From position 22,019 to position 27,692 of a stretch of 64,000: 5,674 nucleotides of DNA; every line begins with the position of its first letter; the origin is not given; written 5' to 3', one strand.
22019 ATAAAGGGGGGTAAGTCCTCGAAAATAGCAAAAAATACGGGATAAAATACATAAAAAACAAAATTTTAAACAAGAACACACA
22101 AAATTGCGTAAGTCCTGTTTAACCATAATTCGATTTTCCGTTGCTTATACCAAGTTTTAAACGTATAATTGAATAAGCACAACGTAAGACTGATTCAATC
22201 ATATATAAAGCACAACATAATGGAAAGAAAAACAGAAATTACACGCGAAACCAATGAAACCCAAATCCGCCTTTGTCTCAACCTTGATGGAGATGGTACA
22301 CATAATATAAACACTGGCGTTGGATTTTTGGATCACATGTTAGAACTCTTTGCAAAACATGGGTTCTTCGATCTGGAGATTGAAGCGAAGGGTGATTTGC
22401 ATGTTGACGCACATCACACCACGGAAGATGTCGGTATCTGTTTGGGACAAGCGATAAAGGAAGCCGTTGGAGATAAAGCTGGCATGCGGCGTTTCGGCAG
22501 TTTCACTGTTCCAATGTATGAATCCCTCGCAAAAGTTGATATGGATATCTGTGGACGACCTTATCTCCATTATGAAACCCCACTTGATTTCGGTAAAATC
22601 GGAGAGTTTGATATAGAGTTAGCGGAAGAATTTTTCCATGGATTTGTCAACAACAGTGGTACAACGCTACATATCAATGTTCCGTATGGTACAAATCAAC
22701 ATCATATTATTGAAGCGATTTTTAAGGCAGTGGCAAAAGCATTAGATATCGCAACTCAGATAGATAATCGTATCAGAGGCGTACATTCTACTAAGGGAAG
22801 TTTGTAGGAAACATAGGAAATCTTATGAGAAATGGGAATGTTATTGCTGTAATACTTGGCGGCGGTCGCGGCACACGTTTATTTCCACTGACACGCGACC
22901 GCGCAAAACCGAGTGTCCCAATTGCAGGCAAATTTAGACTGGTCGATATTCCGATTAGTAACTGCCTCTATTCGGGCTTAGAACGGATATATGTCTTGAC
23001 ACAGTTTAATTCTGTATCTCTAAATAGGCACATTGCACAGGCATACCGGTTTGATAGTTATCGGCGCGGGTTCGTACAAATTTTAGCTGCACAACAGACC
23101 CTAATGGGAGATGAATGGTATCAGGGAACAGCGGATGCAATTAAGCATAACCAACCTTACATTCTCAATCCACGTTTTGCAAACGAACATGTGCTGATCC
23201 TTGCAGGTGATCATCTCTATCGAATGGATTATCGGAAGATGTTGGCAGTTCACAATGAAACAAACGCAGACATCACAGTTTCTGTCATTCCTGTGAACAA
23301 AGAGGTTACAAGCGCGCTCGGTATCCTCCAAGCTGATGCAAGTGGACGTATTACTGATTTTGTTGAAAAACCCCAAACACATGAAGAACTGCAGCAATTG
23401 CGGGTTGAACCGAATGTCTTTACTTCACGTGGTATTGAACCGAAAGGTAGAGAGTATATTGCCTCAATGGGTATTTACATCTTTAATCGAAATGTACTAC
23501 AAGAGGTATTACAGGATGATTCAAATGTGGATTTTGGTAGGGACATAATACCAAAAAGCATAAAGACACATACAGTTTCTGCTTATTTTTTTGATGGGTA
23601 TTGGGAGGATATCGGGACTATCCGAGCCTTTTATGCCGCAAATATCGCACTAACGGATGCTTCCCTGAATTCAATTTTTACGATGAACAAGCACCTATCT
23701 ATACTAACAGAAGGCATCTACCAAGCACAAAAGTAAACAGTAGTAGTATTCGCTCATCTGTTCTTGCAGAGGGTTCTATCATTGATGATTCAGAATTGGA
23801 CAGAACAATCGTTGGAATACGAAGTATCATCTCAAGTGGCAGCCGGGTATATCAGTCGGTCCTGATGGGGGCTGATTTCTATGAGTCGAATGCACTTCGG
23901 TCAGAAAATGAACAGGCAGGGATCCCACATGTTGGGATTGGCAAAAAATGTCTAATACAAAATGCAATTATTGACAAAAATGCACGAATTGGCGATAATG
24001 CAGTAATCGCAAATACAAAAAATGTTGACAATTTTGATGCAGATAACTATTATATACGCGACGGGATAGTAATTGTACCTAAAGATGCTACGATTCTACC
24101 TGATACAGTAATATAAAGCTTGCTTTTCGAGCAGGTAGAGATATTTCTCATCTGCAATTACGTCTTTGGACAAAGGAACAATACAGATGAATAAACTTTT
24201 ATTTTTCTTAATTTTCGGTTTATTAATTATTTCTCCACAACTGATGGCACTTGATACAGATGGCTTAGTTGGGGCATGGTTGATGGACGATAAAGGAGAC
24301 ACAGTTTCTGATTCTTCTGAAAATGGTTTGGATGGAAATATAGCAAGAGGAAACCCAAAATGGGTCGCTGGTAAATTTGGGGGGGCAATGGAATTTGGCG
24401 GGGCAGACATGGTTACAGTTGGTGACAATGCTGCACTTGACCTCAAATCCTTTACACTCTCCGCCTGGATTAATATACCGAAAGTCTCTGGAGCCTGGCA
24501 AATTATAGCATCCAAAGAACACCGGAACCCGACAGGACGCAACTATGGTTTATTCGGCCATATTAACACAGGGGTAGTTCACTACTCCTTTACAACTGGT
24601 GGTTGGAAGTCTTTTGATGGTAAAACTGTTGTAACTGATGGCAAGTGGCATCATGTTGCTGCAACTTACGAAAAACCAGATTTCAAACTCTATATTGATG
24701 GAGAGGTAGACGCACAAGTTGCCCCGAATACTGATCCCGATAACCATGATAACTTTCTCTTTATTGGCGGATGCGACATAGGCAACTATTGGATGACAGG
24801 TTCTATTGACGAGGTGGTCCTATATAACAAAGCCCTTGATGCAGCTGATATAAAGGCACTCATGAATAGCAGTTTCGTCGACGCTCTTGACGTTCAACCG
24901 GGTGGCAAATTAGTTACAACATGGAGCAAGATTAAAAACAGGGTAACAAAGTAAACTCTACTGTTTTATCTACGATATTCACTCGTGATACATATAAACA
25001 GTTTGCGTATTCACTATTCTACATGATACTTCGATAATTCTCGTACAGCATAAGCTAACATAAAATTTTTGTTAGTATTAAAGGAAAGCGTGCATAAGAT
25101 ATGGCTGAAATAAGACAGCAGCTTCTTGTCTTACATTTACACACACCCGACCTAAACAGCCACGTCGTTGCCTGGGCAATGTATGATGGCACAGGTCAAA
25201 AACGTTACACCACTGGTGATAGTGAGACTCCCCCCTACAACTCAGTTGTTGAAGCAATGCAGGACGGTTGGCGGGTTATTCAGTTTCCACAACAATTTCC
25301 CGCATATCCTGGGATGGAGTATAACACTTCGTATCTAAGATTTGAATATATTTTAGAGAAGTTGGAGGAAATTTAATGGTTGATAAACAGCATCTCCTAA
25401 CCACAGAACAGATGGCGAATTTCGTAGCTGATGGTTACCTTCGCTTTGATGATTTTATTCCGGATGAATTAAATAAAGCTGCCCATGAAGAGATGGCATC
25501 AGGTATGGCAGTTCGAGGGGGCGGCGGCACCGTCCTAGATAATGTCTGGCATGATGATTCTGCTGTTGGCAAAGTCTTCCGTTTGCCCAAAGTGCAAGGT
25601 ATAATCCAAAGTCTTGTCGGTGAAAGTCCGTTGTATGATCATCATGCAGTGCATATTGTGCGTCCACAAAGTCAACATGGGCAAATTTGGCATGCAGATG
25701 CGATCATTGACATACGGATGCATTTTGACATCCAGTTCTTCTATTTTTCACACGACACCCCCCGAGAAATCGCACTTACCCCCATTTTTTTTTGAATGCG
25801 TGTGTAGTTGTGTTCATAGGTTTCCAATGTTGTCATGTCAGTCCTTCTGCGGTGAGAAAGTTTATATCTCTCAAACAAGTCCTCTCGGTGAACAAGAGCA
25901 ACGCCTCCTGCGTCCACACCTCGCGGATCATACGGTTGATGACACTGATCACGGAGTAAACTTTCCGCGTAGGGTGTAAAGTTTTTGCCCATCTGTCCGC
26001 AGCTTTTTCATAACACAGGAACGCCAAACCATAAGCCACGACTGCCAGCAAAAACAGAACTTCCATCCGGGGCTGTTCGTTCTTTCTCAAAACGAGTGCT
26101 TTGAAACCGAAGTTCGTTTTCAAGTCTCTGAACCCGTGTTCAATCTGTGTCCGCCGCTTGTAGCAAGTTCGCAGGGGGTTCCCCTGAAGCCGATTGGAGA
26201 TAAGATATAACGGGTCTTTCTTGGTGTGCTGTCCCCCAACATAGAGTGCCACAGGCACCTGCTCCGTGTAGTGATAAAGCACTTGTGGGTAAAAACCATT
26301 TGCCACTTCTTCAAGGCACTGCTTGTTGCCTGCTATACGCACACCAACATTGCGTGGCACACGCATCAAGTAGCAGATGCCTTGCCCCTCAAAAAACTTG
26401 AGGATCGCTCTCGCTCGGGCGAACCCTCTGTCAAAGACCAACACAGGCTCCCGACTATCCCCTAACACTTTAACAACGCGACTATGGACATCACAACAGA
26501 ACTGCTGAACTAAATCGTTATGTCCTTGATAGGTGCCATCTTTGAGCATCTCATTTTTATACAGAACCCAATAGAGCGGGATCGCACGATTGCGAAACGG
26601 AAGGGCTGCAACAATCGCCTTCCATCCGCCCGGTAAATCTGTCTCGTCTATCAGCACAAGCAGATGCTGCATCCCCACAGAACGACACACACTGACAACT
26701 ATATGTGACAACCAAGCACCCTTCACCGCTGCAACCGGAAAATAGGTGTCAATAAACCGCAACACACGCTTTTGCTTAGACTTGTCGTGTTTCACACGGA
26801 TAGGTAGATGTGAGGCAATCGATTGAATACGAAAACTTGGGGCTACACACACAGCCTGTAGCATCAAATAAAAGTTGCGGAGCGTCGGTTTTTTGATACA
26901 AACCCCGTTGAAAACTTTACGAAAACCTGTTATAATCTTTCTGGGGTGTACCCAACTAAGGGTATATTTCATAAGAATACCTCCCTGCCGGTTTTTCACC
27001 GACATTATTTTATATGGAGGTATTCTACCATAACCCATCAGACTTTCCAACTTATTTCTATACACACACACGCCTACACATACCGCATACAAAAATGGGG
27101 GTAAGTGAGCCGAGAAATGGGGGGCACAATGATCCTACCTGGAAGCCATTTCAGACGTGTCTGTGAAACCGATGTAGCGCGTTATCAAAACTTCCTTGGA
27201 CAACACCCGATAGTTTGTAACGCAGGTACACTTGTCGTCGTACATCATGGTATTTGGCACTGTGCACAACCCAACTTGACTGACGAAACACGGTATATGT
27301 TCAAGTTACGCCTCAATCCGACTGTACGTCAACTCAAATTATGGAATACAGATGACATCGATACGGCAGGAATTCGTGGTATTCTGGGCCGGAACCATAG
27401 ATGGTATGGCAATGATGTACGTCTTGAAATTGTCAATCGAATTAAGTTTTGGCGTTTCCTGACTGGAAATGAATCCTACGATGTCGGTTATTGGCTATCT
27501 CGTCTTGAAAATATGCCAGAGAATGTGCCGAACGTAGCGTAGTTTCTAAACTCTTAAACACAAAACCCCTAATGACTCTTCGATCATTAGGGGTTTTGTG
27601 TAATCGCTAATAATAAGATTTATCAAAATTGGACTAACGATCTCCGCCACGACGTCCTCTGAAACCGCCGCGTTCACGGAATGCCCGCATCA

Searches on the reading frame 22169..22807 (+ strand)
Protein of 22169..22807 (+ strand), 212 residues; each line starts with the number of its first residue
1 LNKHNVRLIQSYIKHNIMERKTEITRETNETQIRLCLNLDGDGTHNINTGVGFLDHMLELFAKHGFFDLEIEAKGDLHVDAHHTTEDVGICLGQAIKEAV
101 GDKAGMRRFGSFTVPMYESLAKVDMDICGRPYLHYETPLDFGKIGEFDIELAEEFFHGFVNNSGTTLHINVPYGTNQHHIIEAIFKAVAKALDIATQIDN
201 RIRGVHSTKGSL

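Call 53: search_protein_families(library=pfam, proteins=[window:22169-22807:+], max_evalue=0.001)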
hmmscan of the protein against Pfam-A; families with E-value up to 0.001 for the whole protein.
window:22169-22807:+ (212 aa): 1 family
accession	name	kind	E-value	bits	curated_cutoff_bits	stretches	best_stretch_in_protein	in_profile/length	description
PF00475.24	IGPD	-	1.4e-64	217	27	1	49-192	1-144/144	Imidazoleglycerol-phosphate dehydratase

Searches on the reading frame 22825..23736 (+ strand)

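Call 53: search_protein_families(library=pfam, proteins=[window:22825-23736:+], max_evalue=0.001)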
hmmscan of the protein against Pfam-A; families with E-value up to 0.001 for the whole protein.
window:22825-23736:+ (303 aa): 2 families
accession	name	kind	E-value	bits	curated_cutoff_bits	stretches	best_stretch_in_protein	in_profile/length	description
PF00483.29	NTP_transferase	-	3.8e-62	210.5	21.2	1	8-277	2-243/245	Nucleotidyl transferase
PF12804.13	NTP_transf_3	-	2.8e-05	24.8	27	1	8-154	1-122/160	MobA-like NTP transferase domain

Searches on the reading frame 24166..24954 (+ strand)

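Call 53: search_protein_families(library=pfam, proteins=[window:24166-24954:+], max_evalue=0.001)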
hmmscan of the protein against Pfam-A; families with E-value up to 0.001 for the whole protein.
window:24166-24954:+ (262 aa): 3 families
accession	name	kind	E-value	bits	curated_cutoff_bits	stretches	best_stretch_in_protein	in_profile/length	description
PF13385.13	Laminin_G_3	-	2.5e-28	99.6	27.6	1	77-230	1-151/151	Concanavalin A-like lectin/glucanases superfamily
PF02210.31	Laminin_G_2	-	2e-07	31.9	22.9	1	135-203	27-99/126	Laminin G domain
PF00054.30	Laminin_G_1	-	5.1e-05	23.9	24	1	138-204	33-101/131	Laminin G domain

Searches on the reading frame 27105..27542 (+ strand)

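Call 53: search_protein_families(library=pfam, proteins=[window:27105-27542:+], max_evalue=0.001)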
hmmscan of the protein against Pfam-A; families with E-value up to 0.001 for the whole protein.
window:27105-27542:+ (145 aa): 1 family
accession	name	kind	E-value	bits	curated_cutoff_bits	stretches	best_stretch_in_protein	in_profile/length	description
PF05721.19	PhyH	-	6.9e-06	26.9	22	1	1-63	136-211/213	Phytanoyl-CoA dioxygenase (PhyH)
